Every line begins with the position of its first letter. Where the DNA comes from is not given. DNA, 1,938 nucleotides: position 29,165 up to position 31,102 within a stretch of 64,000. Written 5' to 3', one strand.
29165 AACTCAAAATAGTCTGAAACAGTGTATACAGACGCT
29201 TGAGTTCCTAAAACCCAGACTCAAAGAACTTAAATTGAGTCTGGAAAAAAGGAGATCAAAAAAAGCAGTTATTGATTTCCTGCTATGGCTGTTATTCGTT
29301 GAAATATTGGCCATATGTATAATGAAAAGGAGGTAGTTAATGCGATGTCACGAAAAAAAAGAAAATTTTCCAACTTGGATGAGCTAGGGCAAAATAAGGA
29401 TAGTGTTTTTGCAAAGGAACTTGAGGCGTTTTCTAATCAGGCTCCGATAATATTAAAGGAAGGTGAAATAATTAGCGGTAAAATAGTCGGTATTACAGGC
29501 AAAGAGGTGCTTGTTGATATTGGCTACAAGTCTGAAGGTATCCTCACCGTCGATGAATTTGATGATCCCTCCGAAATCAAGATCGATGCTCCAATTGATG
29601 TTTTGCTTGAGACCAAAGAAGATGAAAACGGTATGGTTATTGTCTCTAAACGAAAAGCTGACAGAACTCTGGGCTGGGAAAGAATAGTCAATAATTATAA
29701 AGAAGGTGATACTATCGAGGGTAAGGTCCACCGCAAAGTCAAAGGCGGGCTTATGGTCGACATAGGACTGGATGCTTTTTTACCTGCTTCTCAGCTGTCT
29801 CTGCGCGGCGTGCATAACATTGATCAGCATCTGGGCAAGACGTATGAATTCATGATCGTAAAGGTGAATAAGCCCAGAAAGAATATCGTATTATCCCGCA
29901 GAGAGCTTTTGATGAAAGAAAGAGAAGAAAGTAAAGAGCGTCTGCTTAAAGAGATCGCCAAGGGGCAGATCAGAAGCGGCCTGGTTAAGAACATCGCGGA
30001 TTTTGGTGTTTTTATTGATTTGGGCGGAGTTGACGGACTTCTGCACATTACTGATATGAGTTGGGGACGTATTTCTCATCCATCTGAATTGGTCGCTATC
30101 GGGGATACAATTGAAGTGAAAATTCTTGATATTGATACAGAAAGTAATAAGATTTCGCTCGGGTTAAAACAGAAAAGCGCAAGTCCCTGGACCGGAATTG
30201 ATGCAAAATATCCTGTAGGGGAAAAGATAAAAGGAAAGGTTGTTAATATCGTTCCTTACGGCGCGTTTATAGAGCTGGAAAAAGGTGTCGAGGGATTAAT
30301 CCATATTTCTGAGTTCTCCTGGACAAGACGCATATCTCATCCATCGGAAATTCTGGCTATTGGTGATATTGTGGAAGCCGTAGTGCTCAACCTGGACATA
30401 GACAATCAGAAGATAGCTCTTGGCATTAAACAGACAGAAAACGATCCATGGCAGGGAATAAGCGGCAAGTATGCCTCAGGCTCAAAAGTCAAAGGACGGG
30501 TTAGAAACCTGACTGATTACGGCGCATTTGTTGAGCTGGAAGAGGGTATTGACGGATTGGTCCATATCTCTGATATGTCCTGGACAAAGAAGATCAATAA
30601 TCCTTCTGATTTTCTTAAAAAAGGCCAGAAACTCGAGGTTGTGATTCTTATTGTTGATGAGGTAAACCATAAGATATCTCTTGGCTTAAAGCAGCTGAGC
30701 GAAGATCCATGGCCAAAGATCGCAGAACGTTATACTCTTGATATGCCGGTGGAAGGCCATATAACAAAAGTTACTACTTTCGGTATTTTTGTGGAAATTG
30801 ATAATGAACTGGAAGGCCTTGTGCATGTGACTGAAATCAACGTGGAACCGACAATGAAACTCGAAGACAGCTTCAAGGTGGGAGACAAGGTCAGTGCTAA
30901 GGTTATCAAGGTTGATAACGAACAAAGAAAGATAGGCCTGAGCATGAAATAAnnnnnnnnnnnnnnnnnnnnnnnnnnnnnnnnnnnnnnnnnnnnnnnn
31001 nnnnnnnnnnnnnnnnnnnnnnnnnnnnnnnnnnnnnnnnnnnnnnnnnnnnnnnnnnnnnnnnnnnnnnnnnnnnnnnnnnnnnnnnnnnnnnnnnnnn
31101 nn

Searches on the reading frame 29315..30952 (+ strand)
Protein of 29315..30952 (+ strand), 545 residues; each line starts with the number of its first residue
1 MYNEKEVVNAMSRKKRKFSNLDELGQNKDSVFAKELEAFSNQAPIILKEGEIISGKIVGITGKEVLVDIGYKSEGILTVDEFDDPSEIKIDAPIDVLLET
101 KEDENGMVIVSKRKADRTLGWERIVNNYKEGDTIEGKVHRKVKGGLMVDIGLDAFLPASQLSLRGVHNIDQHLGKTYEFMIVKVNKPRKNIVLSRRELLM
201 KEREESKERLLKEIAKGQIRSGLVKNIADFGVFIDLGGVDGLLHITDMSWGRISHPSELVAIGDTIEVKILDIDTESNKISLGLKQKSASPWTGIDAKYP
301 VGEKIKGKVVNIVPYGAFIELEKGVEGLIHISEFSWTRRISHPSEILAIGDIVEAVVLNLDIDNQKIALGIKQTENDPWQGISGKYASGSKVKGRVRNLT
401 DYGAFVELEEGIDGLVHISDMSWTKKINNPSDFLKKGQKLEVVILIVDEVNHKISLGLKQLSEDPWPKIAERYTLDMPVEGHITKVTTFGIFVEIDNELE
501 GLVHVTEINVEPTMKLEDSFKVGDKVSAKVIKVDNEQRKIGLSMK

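Call 18: list_cluster_members(proteins=[window:29315-30952:+, window:55625-57799:+, window:33769-35682:+, window:54908-55159:+, window:31627-32157:-])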
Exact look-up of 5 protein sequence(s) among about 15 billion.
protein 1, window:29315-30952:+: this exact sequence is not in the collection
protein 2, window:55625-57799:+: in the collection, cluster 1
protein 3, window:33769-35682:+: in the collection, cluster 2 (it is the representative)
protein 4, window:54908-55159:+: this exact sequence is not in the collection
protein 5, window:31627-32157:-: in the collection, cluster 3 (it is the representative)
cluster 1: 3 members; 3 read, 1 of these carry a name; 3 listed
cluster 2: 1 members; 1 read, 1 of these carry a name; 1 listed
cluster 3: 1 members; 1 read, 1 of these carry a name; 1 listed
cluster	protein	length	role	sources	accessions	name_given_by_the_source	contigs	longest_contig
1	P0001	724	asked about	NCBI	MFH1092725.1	MAG: protein translocase subunit SecD [Candidatus Omnitrophota bacterium]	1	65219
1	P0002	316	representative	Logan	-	-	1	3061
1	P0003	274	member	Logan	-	-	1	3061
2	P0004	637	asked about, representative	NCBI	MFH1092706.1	MAG: inverse autotransporter beta domain-containing protein [Candidatus Omnitrophota ...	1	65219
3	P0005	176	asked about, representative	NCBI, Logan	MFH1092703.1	MAG: DUF2148 domain-containing protein [Candidatus Omnitrophota bacterium]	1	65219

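Call 19: find_encoding_contigs(protein=P0001, flank=10000, max_places=5)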
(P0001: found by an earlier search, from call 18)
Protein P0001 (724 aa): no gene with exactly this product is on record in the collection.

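Call 20: find_encoding_contigs(protein=P0005, flank=10000, max_places=5)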
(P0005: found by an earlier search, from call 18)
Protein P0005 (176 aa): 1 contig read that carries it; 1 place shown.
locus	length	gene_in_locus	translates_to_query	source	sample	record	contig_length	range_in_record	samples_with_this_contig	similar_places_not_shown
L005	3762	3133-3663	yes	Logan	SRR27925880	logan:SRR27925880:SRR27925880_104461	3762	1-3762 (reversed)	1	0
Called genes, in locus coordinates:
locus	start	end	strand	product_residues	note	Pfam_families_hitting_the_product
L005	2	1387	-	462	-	?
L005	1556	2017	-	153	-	PF04074:DUF386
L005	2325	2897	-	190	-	-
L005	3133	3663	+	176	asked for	PF09918:DUF2148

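Call 61: find_encoding_contigs(protein=P0002, flank=10000)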
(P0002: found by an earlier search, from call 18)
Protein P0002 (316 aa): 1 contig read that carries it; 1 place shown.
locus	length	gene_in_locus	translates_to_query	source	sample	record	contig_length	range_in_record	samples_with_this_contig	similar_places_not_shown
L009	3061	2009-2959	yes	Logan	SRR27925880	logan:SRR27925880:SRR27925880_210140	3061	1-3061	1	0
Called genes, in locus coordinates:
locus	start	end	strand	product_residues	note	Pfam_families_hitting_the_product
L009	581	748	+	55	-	PF02699:YajC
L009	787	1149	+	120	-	PF21760:SecD_1st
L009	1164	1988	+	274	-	PF22599:SecDF_P1_head, PF02355:SecD_SecF_C, PF03176:MMPL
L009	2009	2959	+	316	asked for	PF02355:SecD_SecF_C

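Call 64: find_homologous_proteins(query=window:29315-30952:+, max_evalue=1e-100)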
Query window:29315-30952:+ (545 aa): 7997 proteins with E <= 1e-100 among 8000 candidates; the best 120 are listed.
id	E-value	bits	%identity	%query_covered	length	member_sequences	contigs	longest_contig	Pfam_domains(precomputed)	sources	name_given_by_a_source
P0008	0.0e+0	1066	91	98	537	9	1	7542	PF17092.12,PF00575.30,PF23459.2,PF13509.13,PF21710.4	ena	-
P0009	0.0e+0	1018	87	98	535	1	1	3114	PF17092.12,PF00575.30,PF23459.2,PF13509.13,PF24685.2,PF02599.22,PF21710.4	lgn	-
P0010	0.0e+0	1013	85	98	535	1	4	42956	PF17092.12,PF00575.30,PF23459.2,PF13509.13,PF24685.2,PF21710.4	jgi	-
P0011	7.8e-289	977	82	98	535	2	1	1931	PF17092.12,PF00575.30,PF23459.2,PF13509.13,PF24685.2,PF21710.4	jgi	-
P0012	8.8e-287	970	81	98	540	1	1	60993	PF17092.12,PF00575.30,PF23459.2,PF13509.13,PF02599.22,PF21710.4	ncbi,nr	ncbi:MAG: 30S ribosomal protein S1 [Candidatus Omnitrophica bacterium]|nr:30S ribosomal protein S1 [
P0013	2.0e-286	969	81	98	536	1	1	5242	PF17092.12,PF00575.30,PF23459.2,PF13509.13,PF21710.4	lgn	-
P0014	4.1e-285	965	80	98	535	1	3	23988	PF17092.12,PF00575.30,PF23459.2,PF13509.13,PF21710.4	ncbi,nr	ncbi:MAG: 30S ribosomal protein S1 [Candidatus Omnitrophica bacterium]|nr:30S ribosomal protein S1 [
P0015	5.3e-285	964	82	98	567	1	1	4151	PF17092.12,PF00575.30,PF23459.2,PF13509.13,PF24685.2,PF21710.4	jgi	jgi:small subunit ribosomal protein S1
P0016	1.2e-283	960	81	98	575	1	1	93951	PF17092.12,PF00575.30,PF23459.2,PF13509.13,PF02599.22,PF21710.4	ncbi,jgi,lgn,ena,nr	ncbi:MAG: 30S ribosomal protein S1 [Candidatus Omnitrophica bacterium]|nr:30S ribosomal protein S1 [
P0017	5.1e-283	958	81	98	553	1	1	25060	PF17092.12,PF00575.30,PF23459.2,PF13509.13,PF21710.4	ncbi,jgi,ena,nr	ncbi:MAG: 30S ribosomal protein S1 [Candidatus Omnitrophica bacterium]|nr:30S ribosomal protein S1 [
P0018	6.3e-283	957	81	98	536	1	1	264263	PF17092.12,PF00575.30,PF23459.2,PF13509.13,PF21710.4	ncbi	ncbi:MAG: 30S ribosomal protein S1 [Candidatus Omnitrophota bacterium]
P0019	8.1e-282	954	81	98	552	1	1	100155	PF17092.12,PF00575.30,PF23459.2,PF13509.13,PF21710.4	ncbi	ncbi:MAG: 30S ribosomal protein S1 [Candidatus Omnitrophota bacterium]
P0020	1.9e-281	953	81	98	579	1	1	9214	PF17092.12,PF00575.30,PF23459.2,PF13509.13,PF18614.8,PF21710.4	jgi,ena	-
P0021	2.1e-281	952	81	98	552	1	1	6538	PF17092.12,PF00575.30,PF23459.2,PF13509.13,PF21266.4,PF18614.8,PF24685.2,PF21710.4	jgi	jgi:small subunit ribosomal protein S1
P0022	3.6e-280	948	81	98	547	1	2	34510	PF17092.12,PF00575.30,PF23459.2,PF13509.13,PF18614.8,PF21710.4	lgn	-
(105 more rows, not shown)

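Call 65: find_encoding_contigs(protein=P0008, flank=10000, max_places=4)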
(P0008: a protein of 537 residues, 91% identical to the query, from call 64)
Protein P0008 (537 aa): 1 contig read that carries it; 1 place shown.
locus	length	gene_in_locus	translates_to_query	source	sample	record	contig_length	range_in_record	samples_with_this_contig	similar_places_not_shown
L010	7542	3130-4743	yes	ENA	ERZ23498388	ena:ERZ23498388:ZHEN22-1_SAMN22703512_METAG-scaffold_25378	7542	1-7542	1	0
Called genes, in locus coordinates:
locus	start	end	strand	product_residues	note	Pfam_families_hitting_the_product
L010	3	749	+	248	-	?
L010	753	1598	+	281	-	PF03446:NAD_binding_2 (faint), PF03807:F420_oxidored, PF02153:PDH_N, PF20463:PDH_C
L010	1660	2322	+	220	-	PF02224:Cytidylate_kin, PF13189:Cytidylate_kin2 (weak), PF13207:AAA_17 (faint), PF13238:AAA_18 (faint)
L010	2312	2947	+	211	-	PF01553:Acyltransferase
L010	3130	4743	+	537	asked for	PF17092:PCB_OB (faint), PF13509:S1_2 (faint), PF00575:S1, PF21710:Spt6_S1 (faint), PF00575:S1, PF23459:S1_RRP5 (weak), PF00575:S1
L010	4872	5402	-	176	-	PF09918:DUF2148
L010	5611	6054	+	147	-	PF03479:PCC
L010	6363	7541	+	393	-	?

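Call 66: find_encoding_contigs(protein=P0010, flank=10000, max_places=4)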
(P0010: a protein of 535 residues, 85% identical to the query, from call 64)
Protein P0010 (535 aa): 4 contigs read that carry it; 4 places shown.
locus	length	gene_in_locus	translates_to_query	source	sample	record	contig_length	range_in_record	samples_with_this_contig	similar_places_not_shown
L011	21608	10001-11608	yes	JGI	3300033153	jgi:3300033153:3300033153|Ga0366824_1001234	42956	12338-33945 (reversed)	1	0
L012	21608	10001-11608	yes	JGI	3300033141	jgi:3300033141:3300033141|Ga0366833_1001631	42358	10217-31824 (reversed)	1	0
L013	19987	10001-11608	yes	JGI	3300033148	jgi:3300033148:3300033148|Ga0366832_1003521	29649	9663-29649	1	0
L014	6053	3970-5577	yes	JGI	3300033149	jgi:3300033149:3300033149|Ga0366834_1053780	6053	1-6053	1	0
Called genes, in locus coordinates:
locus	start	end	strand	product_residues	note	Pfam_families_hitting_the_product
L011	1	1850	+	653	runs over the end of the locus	PF04760:IF2_N, PF03193:RsgA_GTPase (faint), PF00025:Arf (weak), PF00009:GTP_EFTU, PF00071:Ras (faint), PF01926:MMR_HSR1, PF22042:EF-G_D2, PF11987:IF-2, +1 more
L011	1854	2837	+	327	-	PF00579:tRNA-synt_1b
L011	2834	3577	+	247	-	PF02616:SMC_ScpA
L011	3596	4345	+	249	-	PF04079:SMC_ScpB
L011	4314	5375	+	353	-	PF01817:CM_2, PF00800:PDT, PF01842:ACT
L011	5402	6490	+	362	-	PF00155:Aminotran_1_2, PF00266:Aminotran_5 (faint)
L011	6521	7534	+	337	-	PF18152:DAHP_snth_FXD, PF00793:DAHP_synth_1, PF03102:NeuB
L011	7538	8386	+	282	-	PF03807:F420_oxidored (weak), PF02153:PDH_N, PF20463:PDH_C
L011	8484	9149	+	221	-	PF02224:Cytidylate_kin, PF13189:Cytidylate_kin2 (faint), PF13238:AAA_18 (faint)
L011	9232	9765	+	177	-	PF01553:Acyltransferase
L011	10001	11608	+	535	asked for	PF17092:PCB_OB (faint), PF21710:Spt6_S1 (faint), PF00575:S1 (weak), PF13509:S1_2 (faint), PF00575:S1, PF23459:S1_RRP5 (weak), PF00575:S1, PF23459:S1_RRP5 (weak), +1 more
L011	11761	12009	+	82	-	-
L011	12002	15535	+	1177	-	PF13188:PAS_8 (faint), PF08448:PAS_4 (faint), PF08447:PAS_3, PF13426:PAS_9 (weak), PF00989:PAS (weak), PF13426:PAS_9 (weak), PF00512:HisKA, PF02518:HATPase_c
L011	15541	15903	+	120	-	PF00072:Response_reg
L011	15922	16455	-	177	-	PF09918:DUF2148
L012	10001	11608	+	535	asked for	PF17092:PCB_OB (faint), PF21710:Spt6_S1 (faint), PF00575:S1 (weak), PF13509:S1_2 (faint), PF00575:S1, PF23459:S1_RRP5 (weak), PF00575:S1, PF23459:S1_RRP5 (weak), +1 more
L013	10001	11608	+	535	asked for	PF17092:PCB_OB (faint), PF21710:Spt6_S1 (faint), PF00575:S1 (weak), PF13509:S1_2 (faint), PF00575:S1, PF23459:S1_RRP5 (weak), PF00575:S1, PF23459:S1_RRP5 (weak), +1 more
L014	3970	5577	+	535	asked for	PF17092:PCB_OB (faint), PF21710:Spt6_S1 (faint), PF00575:S1 (weak), PF13509:S1_2 (faint), PF00575:S1, PF23459:S1_RRP5 (weak), PF00575:S1, PF23459:S1_RRP5 (weak), +1 more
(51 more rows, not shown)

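Call 73: find_encoding_contigs(protein=P0009, flank=10000, max_places=2)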
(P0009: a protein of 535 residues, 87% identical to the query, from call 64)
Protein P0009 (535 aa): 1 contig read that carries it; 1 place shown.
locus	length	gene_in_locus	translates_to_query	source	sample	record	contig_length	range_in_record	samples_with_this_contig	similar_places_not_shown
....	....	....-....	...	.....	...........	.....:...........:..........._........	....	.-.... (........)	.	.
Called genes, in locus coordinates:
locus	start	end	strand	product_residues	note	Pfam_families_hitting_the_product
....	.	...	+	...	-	?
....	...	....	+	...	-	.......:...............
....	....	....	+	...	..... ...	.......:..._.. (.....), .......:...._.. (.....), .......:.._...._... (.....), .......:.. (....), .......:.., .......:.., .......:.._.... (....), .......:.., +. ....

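Call 74: find_encoding_contigs(protein=P0012, flank=10000, max_places=2)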
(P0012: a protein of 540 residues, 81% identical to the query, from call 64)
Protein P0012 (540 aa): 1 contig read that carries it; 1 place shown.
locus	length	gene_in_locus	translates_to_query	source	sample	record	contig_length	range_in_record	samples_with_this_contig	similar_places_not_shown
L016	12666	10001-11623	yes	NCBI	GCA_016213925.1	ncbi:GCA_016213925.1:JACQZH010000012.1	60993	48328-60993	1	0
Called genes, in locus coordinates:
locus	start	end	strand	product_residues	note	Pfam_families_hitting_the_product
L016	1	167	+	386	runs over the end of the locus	PF08529:NusA_N, PF00575:S1 (weak), PF13184:KH_NusA_1st, PF26594:KH_NusA_2nd, PF00633:HHH (faint), PF14520:HHH_5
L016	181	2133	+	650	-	PF04760:IF2_N, PF03193:RsgA_GTPase (faint), PF00009:GTP_EFTU, PF00071:Ras (faint), PF01926:MMR_HSR1, PF22042:EF-G_D2, PF11987:IF-2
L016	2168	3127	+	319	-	PF00579:tRNA-synt_1b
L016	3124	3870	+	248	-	PF02616:SMC_ScpA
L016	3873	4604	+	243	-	PF04079:SMC_ScpB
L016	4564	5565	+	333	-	PF01817:CM_2, PF00800:PDT, PF01842:ACT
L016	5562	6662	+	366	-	PF00155:Aminotran_1_2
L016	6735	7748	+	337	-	PF18152:DAHP_snth_FXD, PF00793:DAHP_synth_1, PF03102:NeuB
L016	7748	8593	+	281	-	PF03807:F420_oxidored (weak), PF02153:PDH_N, PF20463:PDH_C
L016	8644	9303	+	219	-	PF02224:Cytidylate_kin, PF13207:AAA_17 (weak)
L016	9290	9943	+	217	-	PF01553:Acyltransferase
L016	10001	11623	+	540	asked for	PF17092:PCB_OB (faint), PF21710:Spt6_S1 (faint), PF02599:CsrA (faint), PF13509:S1_2 (faint), PF00575:S1, PF23459:S1_RRP5 (weak), PF00575:S1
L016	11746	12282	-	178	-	PF09918:DUF2148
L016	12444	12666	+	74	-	?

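Call 93: find_encoding_contigs(protein=P0018, flank=10000, max_places=1)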
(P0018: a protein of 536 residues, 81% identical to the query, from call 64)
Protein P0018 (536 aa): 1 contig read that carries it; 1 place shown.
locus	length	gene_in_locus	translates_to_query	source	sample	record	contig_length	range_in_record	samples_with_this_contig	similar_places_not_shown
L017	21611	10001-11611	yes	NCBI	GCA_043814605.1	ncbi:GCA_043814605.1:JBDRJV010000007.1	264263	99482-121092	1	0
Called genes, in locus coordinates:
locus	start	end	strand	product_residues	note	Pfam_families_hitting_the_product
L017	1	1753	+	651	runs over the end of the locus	PF04760:IF2_N, PF00025:Arf (weak), PF00009:GTP_EFTU, PF00071:Ras (faint), PF01926:MMR_HSR1, PF22042:EF-G_D2, PF11987:IF-2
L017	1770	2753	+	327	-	PF00579:tRNA-synt_1b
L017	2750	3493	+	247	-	PF02616:SMC_ScpA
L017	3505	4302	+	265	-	PF04079:SMC_ScpB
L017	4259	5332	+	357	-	PF01817:CM_2, PF00800:PDT, PF01842:ACT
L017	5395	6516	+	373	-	PF00155:Aminotran_1_2, PF01041:DegT_DnrJ_EryC1 (weak)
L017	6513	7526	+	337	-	PF18152:DAHP_snth_FXD, PF00793:DAHP_synth_1, PF03102:NeuB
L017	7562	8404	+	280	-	PF03807:F420_oxidored, PF07991:KARI_N (weak), PF02153:PDH_N, PF20463:PDH_C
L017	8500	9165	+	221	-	PF02224:Cytidylate_kin, PF13189:Cytidylate_kin2 (weak), PF13207:AAA_17 (faint), PF13238:AAA_18 (weak)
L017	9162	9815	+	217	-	PF01553:Acyltransferase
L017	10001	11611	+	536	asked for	PF21710:Spt6_S1 (faint), PF13509:S1_2 (faint), PF00575:S1, PF17092:PCB_OB (faint), PF00575:S1, PF23459:S1_RRP5, PF00575:S1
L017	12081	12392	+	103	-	-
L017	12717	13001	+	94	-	PF01797:Y1_Tnp (weak)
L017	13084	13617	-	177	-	PF09918:DUF2148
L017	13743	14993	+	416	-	PF00579:tRNA-synt_1b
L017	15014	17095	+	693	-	PF17191:RecG_wedge, PF01336:tRNA_anti-codon, PF00270:DEAD, PF04851:ResIII, PF22590:Cas3-like_C_2 (faint), PF00271:Helicase_C, PF19833:RecG_dom3_C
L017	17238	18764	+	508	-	PF00209:SNF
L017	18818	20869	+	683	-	PF00009:GTP_EFTU, PF22042:EF-G_D2, PF03144:GTP_EFTU_D2 (weak), PF14492:EFG_III, PF03764:EFG_IV, PF00679:EFG_C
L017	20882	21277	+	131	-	PF07963:N_methyl (weak)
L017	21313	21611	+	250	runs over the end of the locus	PF20772:TACO1_YebC_N, PF01709:Transcrip_reg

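Call 94: find_encoding_contigs(protein=P0016, flank=10000, max_places=1)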
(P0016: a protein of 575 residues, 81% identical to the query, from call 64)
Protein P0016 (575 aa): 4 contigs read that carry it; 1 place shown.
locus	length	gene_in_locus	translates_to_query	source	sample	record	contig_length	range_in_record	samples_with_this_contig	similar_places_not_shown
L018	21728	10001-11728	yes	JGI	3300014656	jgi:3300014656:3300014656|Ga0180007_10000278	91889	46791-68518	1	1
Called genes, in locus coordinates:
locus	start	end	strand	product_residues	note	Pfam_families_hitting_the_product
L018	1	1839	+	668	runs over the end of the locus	PF04760:IF2_N, PF00009:GTP_EFTU, PF00071:Ras (weak), PF01926:MMR_HSR1, PF22042:EF-G_D2, PF11987:IF-2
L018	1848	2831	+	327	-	PF00579:tRNA-synt_1b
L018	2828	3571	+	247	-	PF02616:SMC_ScpA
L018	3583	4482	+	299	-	PF04079:SMC_ScpB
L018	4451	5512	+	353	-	PF01817:CM_2, PF00800:PDT, PF01842:ACT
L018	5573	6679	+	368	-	PF00155:Aminotran_1_2, PF01041:DegT_DnrJ_EryC1 (weak), PF01053:Cys_Met_Meta_PP (faint)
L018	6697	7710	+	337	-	PF18152:DAHP_snth_FXD, PF00793:DAHP_synth_1, PF03102:NeuB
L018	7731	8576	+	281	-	PF01210:NAD_Gly3P_dh_N (weak), PF03807:F420_oxidored (weak), PF02153:PDH_N, PF20463:PDH_C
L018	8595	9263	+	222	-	PF02224:Cytidylate_kin, PF13189:Cytidylate_kin2 (weak), PF13207:AAA_17 (weak), PF13238:AAA_18 (weak)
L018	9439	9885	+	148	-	PF01553:Acyltransferase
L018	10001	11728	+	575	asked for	PF13509:S1_2 (faint), PF23459:S1_RRP5 (faint), PF00575:S1, PF21710:Spt6_S1 (faint), PF17092:PCB_OB (faint), PF00575:S1, PF02599:CsrA (faint), PF00575:S1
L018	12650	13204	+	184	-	PF01789:PsbP (weak)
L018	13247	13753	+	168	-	-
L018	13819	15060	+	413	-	PF00579:tRNA-synt_1b, PF22421:SYY_C-terminal (weak), PF01479:S4 (weak)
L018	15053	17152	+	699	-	PF17191:RecG_wedge, PF01336:tRNA_anti-codon (weak), PF00176:SNF2-rel_dom (weak), PF00270:DEAD, PF04851:ResIII, PF22590:Cas3-like_C_2 (faint), PF00271:Helicase_C, PF19833:RecG_dom3_C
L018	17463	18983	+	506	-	PF00209:SNF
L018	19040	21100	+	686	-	PF00009:GTP_EFTU, PF22042:EF-G_D2, PF03144:GTP_EFTU_D2 (weak), PF14492:EFG_III, PF03764:EFG_IV, PF00679:EFG_C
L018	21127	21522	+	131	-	PF07963:N_methyl (weak)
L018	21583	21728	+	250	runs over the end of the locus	PF20772:TACO1_YebC_N, PF01709:Transcrip_reg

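Call 100: search_protein_families(library=ncbifam, max_evalue=1, proteins=[L017:12081-12392:+, L017:12473-12700:+, L017:12711-13001:+])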
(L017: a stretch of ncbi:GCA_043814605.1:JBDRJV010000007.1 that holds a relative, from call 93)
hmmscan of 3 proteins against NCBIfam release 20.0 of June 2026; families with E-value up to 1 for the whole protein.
L017:12081-12392:+ (103 aa): 3 families
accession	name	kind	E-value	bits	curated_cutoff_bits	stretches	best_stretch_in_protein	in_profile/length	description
TIGR03957.1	rSAM_HmdB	equivalog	0.0029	16.9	320.9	1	20-70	53-103/317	5,10-methenyltetrahydromethanopterin hydrogenase cofactor biosynthesis protein HmdB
NF045510.1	4Cys_prefix_kin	domain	0.025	14.8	24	0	17-25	15-23/26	4-Cys prefix domain-containing protein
NF040563.1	guided_IscB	equivalog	0.046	12.9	175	1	14-85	188-253/314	RNA-guided endonuclease IscB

L017:12473-12700:+ (75 aa): 0 families

L017:12711-13001:+ (96 aa): 2 families
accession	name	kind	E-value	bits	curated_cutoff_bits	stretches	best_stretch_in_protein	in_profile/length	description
NF047646.1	REP_Tyr_transpos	equivalog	6.6e-14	52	80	1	2-83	54-131/146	REP-associated tyrosine transposase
NF033573.1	transpos_IS200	equivalog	4.4e-06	26.9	55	1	2-80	54-125/126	IS200/IS605 family transposase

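Call 101: search_protein_families(library=pfam, max_evalue=0.1, proteins=[L017:12081-12392:+, L017:12473-12700:+, L017:12711-13001:+, L018:12650-13204:+, L018:13247-13753:+])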
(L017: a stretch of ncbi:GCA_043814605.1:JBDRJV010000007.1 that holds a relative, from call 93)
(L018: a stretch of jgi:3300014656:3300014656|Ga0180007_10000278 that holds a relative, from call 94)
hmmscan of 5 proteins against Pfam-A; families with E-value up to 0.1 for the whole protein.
L017:12081-12392:+ (103 aa): 5 families
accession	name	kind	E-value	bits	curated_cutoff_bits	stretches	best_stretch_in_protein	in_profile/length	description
PF14279.12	HNH_5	-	0.00011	22.4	27.5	1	21-70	1-46/56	HNH endonuclease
PF01844.29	HNH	-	0.0043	17.6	21.4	1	21-69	1-46/47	HNH endonuclease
PF13248.11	Zn_ribbon_3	-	0.034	14.1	27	1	13-28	11-26/26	zinc-ribbon domain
PF16977.10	ApeC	-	0.041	14.2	26.5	1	24-84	25-84/208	C-terminal domain of apextrin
PF18450.7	zf_C2H2_6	-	0.047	14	39.2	0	21-30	5-14/28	Zinc Finger domain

L017:12473-12700:+ (75 aa): 0 families

L017:12711-13001:+ (96 aa): 1 family
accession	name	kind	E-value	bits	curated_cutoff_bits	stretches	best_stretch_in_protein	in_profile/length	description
PF01797.21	Y1_Tnp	-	4.4e-06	27.3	23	1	2-81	48-120/121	Transposase IS200 like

L018:12650-13204:+ (184 aa): 3 families
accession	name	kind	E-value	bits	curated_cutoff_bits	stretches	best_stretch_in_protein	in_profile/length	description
PF01789.22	PsbP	-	2.9e-06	27.9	23.5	1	43-182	4-154/155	PsbP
PF18933.6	PsbP_2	-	0.00012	22.5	27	1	42-129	44-126/184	PsbP-like protein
PF24835.1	DUF7717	-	0.098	13.3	27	0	88-136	12-63/117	Family of unknown function (DUF7717)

L018:13247-13753:+ (168 aa): 0 families
